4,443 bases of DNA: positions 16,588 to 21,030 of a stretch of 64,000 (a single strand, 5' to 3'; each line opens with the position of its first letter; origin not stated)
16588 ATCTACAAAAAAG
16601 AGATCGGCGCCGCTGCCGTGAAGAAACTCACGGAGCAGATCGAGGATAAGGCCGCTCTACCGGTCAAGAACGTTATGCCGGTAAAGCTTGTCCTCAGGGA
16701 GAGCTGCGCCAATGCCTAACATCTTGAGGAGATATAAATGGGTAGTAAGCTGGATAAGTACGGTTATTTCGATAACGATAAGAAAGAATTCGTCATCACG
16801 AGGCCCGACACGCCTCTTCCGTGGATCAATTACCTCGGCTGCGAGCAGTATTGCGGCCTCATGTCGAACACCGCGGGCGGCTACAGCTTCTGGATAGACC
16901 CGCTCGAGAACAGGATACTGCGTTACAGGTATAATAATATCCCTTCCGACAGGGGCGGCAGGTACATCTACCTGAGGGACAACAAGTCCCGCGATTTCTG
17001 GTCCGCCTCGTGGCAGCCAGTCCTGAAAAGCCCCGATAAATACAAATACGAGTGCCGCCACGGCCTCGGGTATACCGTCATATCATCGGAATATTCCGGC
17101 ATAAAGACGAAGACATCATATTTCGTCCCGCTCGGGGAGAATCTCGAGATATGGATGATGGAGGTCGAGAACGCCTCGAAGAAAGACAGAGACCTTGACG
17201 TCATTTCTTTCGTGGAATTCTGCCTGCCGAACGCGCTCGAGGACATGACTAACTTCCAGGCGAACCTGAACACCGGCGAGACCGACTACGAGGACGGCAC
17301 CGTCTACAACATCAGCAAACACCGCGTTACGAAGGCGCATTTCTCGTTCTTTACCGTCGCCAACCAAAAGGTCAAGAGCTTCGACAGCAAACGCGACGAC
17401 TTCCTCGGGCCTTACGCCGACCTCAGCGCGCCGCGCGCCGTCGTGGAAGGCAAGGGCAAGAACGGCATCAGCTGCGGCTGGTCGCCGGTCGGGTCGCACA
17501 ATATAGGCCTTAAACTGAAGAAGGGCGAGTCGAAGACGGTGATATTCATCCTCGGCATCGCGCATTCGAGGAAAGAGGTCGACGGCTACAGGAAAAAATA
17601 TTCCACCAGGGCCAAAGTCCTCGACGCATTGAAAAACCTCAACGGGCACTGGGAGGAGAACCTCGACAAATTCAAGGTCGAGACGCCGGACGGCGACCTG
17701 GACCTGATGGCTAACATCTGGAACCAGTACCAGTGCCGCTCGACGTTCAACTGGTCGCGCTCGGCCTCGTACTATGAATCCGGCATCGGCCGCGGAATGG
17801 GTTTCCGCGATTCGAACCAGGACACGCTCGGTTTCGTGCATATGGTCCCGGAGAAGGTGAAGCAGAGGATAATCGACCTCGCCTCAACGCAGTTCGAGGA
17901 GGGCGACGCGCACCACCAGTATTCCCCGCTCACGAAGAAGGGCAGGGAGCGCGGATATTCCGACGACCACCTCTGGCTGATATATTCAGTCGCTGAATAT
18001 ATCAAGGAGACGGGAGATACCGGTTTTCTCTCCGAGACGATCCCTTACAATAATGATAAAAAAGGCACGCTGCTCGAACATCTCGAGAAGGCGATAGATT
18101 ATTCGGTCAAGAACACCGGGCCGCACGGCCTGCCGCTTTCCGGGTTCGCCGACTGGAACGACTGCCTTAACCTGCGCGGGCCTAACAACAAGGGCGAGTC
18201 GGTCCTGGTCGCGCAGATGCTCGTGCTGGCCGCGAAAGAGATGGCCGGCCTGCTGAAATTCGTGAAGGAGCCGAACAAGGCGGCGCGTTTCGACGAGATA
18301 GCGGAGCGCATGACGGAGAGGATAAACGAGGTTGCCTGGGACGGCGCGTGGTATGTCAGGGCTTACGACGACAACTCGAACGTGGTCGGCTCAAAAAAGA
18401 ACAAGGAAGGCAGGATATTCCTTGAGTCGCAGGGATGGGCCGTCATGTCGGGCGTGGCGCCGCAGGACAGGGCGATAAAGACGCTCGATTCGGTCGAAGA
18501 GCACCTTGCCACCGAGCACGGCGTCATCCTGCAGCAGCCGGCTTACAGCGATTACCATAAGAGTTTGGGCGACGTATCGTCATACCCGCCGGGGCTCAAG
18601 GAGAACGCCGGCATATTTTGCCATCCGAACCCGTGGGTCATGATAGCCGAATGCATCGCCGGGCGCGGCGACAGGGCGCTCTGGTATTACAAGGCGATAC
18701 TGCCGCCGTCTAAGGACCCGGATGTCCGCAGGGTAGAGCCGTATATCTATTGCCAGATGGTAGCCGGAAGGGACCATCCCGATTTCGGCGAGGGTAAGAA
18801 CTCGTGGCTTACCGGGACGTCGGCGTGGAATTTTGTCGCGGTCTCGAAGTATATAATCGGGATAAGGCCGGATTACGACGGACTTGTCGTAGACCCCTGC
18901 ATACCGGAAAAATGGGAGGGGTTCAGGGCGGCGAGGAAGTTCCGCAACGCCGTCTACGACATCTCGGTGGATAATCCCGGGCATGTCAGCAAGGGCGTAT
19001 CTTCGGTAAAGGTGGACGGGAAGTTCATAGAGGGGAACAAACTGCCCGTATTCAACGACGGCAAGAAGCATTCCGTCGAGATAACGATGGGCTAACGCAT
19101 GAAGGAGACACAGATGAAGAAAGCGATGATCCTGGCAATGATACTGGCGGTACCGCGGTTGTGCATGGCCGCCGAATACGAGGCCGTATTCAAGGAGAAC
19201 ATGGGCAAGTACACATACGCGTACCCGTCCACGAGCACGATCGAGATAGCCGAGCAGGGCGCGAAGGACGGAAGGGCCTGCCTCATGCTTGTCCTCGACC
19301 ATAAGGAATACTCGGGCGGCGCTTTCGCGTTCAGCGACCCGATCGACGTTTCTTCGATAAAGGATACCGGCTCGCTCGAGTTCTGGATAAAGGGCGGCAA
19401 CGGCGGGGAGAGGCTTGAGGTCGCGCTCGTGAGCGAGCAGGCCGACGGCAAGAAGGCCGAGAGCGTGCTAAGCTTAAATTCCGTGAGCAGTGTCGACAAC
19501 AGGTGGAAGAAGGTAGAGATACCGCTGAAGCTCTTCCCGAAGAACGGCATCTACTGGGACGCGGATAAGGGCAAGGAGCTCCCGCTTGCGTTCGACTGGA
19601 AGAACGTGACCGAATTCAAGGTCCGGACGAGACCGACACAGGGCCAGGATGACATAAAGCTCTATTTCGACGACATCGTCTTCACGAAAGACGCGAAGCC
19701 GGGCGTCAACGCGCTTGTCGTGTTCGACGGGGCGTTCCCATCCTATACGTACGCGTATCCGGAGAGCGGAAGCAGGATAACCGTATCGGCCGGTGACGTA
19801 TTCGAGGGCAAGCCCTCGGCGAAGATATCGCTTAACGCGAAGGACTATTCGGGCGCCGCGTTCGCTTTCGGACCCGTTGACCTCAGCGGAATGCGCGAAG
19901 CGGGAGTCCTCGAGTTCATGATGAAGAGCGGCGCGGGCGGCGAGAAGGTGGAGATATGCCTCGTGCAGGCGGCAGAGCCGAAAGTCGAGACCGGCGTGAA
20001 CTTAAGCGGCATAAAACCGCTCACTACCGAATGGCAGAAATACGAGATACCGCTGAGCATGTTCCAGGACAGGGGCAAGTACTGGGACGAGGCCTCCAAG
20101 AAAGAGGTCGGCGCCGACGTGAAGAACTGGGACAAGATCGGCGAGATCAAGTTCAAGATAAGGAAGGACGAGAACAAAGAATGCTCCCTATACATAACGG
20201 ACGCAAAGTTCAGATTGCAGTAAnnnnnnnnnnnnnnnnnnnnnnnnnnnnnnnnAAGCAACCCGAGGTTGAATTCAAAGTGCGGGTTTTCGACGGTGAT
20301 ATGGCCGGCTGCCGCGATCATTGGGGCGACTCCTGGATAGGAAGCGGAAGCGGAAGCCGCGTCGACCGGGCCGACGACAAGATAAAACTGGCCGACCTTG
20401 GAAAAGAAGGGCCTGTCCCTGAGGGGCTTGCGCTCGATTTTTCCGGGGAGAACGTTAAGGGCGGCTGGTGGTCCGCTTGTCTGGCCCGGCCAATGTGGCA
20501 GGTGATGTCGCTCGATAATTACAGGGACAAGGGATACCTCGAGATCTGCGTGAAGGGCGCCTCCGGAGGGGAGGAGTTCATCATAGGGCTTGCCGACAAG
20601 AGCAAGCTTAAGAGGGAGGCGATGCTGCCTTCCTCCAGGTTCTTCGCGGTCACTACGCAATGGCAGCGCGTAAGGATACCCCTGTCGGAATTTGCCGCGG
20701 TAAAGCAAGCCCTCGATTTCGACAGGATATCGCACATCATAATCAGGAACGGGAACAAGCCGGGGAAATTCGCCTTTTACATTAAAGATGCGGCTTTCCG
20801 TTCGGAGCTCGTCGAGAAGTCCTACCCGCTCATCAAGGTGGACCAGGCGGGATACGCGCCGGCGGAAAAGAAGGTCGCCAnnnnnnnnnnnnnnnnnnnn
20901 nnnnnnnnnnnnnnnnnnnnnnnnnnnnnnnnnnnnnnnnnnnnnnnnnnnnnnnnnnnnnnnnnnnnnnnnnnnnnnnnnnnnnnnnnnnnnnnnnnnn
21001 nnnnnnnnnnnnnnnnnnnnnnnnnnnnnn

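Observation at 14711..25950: Paralogous family of CBM-like beta-sandwich domains (7 copies in 6 proteins), one delivered by PEP-CTERM/exosortase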

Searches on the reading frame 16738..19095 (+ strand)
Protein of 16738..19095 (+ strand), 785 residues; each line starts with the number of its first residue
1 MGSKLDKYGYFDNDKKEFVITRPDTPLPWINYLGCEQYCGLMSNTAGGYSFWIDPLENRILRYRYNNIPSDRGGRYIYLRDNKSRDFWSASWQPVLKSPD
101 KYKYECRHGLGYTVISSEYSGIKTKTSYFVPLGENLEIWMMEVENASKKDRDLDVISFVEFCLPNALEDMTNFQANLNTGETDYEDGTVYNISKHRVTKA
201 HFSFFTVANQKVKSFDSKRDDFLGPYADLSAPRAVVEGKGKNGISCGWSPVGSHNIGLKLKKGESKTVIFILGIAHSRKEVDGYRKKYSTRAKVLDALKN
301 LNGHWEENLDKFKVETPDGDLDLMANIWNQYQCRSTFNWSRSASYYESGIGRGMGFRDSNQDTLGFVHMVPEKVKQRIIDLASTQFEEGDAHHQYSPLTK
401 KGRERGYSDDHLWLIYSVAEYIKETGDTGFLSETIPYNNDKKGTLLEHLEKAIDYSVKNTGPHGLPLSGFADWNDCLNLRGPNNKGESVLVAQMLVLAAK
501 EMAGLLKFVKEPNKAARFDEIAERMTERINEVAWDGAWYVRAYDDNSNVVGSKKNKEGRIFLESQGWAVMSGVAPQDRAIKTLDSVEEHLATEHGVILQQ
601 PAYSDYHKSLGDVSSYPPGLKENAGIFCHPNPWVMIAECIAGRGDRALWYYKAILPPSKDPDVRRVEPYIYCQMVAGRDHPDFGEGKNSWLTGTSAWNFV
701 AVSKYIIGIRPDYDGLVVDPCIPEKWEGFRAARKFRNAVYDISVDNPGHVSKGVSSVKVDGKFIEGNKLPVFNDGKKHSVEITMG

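Call 3: search_protein_families(library=pfam, proteins=[window:16738-19095:+], max_evalue=0.1)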
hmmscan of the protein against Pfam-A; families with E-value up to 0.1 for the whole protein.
window:16738-19095:+ (785 aa): 4 families
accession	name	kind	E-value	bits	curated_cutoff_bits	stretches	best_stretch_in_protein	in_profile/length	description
PF17167.11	Glyco_hydro_94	-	1.8e-160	534.7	27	1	304-708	1-420/420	Glycosyl hydrolase 94 superfamily, catalytic domain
PF06165.18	GH94_b-supersand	-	9.4e-81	271.4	23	1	26-273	1-251/251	Glycosyl hydrolase 94, supersandwich domain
PF03633.20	Glyco_hydro_65C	-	0.0011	19.1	22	1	710-746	2-38/62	Glycosyl hydrolase family 65, C-terminal domain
PF06202.20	GDE_C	-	0.0039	16.6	21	1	408-606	80-275/367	Amylo-alpha-1,6-glucosidase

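Call 4: search_protein_families(library=ncbifam, proteins=[window:16738-19095:+], max_evalue=0.1)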
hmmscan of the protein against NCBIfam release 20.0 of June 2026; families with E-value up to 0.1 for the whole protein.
window:16738-19095:+ (785 aa): 1 family
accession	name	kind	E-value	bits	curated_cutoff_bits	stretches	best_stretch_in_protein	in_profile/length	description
NF010380.0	PRK13807.1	domain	0.038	12.1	838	1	698-747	676-725/756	family 65 glycosyl hydrolase domain-containing protein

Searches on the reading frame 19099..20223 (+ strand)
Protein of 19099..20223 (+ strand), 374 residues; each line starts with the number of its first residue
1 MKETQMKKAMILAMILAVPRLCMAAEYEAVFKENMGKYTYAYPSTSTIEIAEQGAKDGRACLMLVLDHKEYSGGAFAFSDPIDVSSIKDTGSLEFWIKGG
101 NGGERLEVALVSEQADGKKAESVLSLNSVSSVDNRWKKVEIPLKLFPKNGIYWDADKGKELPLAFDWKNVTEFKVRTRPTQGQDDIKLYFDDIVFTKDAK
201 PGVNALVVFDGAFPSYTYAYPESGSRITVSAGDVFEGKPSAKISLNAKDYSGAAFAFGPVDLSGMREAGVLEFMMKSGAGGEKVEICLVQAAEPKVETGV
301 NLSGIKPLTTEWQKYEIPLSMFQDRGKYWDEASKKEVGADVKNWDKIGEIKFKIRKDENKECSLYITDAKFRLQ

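Call 3: search_protein_families(library=pfam, proteins=[window:19099-20223:+], max_evalue=0.1)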
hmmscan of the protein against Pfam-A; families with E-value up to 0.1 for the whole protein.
window:19099-20223:+ (374 aa): 3 families
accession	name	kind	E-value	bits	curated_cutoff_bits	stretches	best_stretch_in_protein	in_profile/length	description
PF21582.3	CBM30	-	3.3e-22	79.7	27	2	81-164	66-152/170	Carbohydrate binding domain 30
PF03425.19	CBM_11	-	2.1e-11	44.6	27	2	42-175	36-162/182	Carbohydrate binding domain (family 11)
PF18559.7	Exop_C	-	0.00015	22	26.1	1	229-327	28-129/155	Galactose-binding domain-like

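Call 4: search_protein_families(library=ncbifam, proteins=[window:19099-20223:+], max_evalue=0.1)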
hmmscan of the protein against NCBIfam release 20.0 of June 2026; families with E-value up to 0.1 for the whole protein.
window:19099-20223:+ (374 aa): 0 families

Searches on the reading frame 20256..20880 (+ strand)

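Call 54: search_solved_structures(query=window:20256-20880:+, max_evalue=0.001, show_alignments=1)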
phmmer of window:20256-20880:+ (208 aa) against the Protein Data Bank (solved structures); distinct sequences matched with E-value up to 0.001: 2.
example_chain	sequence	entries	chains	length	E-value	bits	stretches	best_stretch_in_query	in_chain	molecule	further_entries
1wmx_A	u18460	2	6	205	2.2e-22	82.9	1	26-207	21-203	COG3291: FOG: PKD repeat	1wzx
2c24_A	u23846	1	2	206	6e-19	71.7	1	26-197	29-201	ENDOGLUCANASE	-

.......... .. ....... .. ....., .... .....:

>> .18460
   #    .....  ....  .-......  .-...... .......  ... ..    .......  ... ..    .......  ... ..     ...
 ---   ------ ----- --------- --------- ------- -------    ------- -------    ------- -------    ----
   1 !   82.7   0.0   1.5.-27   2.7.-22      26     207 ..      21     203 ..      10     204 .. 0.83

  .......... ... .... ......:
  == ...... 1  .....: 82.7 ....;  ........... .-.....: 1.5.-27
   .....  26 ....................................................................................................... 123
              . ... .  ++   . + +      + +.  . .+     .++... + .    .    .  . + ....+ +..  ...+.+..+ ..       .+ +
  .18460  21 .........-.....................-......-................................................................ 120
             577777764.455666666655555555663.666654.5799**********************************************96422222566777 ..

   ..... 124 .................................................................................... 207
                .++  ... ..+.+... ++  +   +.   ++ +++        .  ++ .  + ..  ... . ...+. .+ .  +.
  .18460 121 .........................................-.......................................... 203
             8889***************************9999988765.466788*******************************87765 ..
